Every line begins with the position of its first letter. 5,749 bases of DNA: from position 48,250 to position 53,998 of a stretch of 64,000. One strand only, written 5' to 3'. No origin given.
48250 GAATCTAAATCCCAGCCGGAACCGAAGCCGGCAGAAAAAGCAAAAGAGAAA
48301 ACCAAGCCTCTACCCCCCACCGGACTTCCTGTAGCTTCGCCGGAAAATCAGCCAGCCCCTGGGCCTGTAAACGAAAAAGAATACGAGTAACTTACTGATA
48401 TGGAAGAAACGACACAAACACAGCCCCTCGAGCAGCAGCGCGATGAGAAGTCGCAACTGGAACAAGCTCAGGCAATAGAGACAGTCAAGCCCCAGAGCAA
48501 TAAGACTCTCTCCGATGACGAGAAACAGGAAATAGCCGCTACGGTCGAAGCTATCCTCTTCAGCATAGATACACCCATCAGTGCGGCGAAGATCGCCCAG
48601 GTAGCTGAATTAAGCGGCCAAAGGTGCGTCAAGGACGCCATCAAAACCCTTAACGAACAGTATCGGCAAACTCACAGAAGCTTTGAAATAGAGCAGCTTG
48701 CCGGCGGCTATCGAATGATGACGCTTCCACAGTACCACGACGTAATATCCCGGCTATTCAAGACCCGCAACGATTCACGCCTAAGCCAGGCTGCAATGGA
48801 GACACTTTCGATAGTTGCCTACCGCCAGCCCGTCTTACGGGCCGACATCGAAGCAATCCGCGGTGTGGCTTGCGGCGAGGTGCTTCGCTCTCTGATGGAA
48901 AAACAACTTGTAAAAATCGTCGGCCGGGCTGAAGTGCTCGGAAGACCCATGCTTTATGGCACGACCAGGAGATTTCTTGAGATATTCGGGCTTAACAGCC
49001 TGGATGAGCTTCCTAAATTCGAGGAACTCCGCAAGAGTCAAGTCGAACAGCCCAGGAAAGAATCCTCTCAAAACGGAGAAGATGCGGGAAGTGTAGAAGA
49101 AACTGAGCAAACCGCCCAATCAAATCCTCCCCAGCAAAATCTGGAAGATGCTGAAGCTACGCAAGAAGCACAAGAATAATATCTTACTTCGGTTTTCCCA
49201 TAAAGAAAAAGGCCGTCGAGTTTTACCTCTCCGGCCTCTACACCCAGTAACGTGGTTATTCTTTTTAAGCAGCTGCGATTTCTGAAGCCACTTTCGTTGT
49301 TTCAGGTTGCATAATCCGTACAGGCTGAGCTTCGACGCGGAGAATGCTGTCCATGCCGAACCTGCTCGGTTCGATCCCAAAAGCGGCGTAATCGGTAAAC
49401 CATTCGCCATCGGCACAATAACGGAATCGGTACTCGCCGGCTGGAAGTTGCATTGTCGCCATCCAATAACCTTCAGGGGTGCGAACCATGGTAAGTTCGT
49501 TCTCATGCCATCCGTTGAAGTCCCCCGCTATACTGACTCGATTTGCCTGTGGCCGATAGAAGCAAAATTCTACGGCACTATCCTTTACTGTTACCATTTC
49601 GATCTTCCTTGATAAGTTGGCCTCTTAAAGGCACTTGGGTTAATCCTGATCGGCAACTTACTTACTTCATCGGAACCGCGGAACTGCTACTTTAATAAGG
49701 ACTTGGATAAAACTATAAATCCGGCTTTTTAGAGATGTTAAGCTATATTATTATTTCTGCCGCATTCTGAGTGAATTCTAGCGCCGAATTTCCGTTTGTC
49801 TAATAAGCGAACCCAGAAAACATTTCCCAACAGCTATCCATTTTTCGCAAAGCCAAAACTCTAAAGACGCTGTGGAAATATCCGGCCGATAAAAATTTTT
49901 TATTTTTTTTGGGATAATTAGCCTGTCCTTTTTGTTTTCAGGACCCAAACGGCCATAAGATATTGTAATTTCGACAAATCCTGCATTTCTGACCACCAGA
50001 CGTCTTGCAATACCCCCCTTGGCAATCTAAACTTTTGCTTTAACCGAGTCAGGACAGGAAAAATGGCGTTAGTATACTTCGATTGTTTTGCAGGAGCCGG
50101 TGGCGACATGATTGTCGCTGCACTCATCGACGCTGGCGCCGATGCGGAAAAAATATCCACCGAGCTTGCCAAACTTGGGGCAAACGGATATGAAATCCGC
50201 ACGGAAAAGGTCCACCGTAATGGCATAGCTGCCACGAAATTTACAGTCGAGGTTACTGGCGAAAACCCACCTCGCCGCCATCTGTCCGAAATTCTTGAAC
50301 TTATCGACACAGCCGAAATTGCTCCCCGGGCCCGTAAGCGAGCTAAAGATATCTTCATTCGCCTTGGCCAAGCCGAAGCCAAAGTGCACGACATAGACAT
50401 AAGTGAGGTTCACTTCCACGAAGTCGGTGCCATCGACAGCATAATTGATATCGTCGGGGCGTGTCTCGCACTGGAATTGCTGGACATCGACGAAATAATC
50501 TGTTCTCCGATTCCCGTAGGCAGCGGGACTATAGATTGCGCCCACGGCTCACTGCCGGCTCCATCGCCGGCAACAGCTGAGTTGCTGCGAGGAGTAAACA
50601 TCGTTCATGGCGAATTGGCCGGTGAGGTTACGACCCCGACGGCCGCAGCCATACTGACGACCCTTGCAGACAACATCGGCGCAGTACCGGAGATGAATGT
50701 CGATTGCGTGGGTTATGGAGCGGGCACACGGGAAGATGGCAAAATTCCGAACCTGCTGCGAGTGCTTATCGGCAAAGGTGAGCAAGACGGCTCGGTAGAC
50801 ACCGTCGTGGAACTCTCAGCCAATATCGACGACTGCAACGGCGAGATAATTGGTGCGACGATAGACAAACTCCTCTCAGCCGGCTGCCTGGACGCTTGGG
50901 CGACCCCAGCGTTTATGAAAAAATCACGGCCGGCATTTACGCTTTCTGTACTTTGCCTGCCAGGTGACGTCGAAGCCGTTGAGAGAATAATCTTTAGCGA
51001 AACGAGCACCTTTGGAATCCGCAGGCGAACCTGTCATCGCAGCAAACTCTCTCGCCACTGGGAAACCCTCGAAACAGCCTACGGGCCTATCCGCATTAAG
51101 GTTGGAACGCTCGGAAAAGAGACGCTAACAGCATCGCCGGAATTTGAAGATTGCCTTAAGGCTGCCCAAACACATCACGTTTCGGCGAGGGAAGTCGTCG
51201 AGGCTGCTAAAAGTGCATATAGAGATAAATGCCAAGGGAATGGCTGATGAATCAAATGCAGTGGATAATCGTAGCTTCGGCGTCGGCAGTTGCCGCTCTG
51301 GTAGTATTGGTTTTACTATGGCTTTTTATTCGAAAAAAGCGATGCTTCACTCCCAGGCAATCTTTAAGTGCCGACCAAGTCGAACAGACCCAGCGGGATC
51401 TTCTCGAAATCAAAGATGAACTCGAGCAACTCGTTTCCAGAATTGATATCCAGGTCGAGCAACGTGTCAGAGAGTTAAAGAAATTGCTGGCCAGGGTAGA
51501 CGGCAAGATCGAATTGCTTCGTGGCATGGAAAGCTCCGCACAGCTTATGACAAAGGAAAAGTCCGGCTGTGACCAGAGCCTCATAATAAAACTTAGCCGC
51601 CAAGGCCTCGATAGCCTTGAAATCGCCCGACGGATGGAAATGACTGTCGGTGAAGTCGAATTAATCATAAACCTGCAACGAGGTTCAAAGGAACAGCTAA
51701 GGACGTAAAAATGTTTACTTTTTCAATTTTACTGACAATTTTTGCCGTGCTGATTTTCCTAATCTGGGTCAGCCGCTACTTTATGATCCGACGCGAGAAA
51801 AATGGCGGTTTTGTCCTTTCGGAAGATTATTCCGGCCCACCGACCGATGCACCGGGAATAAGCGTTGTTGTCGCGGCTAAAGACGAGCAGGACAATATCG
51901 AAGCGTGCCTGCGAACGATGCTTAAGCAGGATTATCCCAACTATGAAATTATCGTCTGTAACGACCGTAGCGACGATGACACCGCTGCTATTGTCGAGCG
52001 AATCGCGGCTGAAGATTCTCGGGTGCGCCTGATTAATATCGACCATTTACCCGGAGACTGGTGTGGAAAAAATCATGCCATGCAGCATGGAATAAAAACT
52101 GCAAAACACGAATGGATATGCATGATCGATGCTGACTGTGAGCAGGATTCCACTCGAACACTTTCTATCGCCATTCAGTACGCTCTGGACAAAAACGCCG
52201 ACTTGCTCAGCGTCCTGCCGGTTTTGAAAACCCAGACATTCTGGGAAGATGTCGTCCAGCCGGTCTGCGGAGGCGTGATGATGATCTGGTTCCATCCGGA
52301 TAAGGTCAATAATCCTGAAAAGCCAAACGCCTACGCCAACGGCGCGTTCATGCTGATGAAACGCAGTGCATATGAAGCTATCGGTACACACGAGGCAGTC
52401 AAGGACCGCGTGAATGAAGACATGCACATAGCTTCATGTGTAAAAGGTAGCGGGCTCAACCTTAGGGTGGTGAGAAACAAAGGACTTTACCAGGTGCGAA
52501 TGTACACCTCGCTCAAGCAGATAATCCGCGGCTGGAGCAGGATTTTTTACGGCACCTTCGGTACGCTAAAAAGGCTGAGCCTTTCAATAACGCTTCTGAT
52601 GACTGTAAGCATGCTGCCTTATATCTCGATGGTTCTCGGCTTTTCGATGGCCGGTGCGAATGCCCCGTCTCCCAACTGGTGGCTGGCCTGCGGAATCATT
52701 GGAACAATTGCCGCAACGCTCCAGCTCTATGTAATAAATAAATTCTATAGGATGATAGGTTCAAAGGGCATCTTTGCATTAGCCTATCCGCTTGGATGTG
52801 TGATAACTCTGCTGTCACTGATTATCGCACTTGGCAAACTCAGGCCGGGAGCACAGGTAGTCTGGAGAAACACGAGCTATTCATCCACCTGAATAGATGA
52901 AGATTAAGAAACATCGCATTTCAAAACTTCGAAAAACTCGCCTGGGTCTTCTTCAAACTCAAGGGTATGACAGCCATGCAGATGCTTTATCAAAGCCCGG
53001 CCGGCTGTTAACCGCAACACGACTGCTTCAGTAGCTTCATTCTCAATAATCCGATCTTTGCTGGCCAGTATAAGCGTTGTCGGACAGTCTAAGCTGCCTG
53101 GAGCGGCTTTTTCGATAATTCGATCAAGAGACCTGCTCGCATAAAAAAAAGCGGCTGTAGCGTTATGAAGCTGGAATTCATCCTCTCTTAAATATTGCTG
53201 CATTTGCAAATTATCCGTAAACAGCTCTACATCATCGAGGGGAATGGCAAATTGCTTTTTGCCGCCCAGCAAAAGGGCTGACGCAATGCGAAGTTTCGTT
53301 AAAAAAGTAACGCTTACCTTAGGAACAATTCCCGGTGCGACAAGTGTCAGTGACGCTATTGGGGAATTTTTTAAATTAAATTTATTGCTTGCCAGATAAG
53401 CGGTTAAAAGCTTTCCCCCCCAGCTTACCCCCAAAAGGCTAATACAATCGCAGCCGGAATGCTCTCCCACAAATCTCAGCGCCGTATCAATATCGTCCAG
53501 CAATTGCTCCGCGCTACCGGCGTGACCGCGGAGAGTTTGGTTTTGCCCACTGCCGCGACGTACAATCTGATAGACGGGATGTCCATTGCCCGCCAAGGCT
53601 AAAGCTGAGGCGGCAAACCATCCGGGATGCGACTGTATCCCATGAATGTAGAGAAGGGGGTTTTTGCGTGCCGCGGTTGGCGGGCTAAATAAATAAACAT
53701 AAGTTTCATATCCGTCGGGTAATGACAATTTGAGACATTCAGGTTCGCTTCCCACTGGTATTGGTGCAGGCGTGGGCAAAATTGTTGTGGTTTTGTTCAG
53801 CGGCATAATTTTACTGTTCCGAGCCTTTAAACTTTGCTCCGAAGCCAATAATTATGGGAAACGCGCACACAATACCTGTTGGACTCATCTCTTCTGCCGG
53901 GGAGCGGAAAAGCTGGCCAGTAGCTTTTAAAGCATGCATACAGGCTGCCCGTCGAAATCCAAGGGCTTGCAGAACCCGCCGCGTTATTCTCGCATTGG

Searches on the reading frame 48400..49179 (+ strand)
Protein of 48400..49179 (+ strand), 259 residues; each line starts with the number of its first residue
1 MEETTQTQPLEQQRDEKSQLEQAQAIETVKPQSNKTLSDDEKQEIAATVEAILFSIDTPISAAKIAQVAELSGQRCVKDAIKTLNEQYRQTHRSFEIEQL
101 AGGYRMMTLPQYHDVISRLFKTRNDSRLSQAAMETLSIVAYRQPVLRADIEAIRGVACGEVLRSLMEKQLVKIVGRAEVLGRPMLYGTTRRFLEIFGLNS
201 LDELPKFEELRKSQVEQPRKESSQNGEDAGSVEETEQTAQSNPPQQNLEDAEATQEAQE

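Call 68: search_protein_families(library=pfam, proteins=[window:48400-49179:+], max_evalue=0.0001)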
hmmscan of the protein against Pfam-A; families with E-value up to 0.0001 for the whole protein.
window:48400-49179:+ (259 aa): 1 family
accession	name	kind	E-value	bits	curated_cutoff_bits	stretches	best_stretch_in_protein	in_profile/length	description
PF04079.22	SMC_ScpB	-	5.6e-57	192.2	27.4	1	48-206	2-159/160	Segregation and condensation complex subunit ScpB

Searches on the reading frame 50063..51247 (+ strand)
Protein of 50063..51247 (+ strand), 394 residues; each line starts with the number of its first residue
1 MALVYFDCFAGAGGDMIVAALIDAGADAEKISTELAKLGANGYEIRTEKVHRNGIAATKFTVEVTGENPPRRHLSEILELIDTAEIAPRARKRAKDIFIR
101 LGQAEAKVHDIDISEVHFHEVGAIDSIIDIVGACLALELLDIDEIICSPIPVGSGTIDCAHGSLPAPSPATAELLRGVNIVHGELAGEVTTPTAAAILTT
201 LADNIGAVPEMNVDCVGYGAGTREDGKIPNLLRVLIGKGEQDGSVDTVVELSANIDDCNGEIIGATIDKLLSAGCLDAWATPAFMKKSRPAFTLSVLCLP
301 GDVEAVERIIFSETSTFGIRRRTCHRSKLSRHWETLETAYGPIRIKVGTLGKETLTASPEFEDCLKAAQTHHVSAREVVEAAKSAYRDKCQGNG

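Call 68: search_protein_families(library=pfam, proteins=[window:50063-51247:+], max_evalue=0.0001)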
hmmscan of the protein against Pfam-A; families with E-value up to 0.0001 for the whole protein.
window:50063-51247:+ (394 aa): 1 family
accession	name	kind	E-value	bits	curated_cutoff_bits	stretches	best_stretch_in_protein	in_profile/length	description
PF01969.22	Ni_insertion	-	1.3e-143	479.1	22.1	1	4-378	1-374/375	Nickel insertion protein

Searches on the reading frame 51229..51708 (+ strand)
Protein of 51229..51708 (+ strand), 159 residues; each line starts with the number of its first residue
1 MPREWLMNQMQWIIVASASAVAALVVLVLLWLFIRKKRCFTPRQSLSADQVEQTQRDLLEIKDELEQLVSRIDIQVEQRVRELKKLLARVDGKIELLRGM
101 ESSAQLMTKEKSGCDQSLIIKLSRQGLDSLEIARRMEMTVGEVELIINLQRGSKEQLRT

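Call 68: search_protein_families(library=pfam, proteins=[window:51229-51708:+], max_evalue=0.0001)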
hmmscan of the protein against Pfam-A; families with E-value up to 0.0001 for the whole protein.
window:51229-51708:+ (159 aa): 2 families
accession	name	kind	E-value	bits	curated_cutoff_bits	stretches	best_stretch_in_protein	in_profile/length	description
PF19610.4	DUF6115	-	2e-08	35.2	27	1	50-149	38-133/134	Family of unknown function (DUF6115)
PF10975.14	DUF2802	-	2.2e-06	28.1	33.5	1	76-151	2-68/68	Protein of unknown function (DUF2802)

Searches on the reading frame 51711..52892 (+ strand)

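Call 68: search_protein_families(library=pfam, proteins=[window:51711-52892:+], max_evalue=0.0001)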
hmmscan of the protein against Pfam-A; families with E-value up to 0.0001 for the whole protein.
window:51711-52892:+ (393 aa): 5 families
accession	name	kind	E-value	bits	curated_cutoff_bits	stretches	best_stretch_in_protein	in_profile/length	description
PF00535.33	Glycos_transf_2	-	9.7e-25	87.9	23.3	1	51-224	1-167/168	Glycosyl transferase family 2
PF13641.12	Glyco_tranf_2_3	-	3.9e-19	70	27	1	48-260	1-210/230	Glycosyltransferase like family 2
PF13506.12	Glyco_transf_21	-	6.5e-11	42.4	21.7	1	120-277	18-171/174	Glycosyl transferase family 21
PF10111.15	Glyco_tranf_2_2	-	8.6e-08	32.4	27.3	1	52-175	2-127/276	Glycosyltransferase like family 2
PF13704.12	Glyco_tranf_2_4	-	7.7e-06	26.8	27.5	1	57-142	1-81/98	Glycosyl transferase family 2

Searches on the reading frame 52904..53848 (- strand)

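Call 68: search_protein_families(library=pfam, proteins=[window:52904-53848:-], max_evalue=0.0001)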
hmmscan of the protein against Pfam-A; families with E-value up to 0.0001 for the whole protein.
window:52904-53848:- (314 aa): 3 families
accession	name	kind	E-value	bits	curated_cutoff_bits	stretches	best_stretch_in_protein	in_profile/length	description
PF12146.15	Hydrolase_4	-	1.1e-24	87.5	27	1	64-300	6-238/239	Serine aminopeptidase, S33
PF00561.26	Abhydrolase_1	-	5.3e-11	43.1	25.8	1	63-201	1-128/245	alpha/beta hydrolase fold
PF12697.13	Abhydrolase_6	-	6.2e-09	37.3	26.3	1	66-307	2-216/217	Alpha/beta hydrolase family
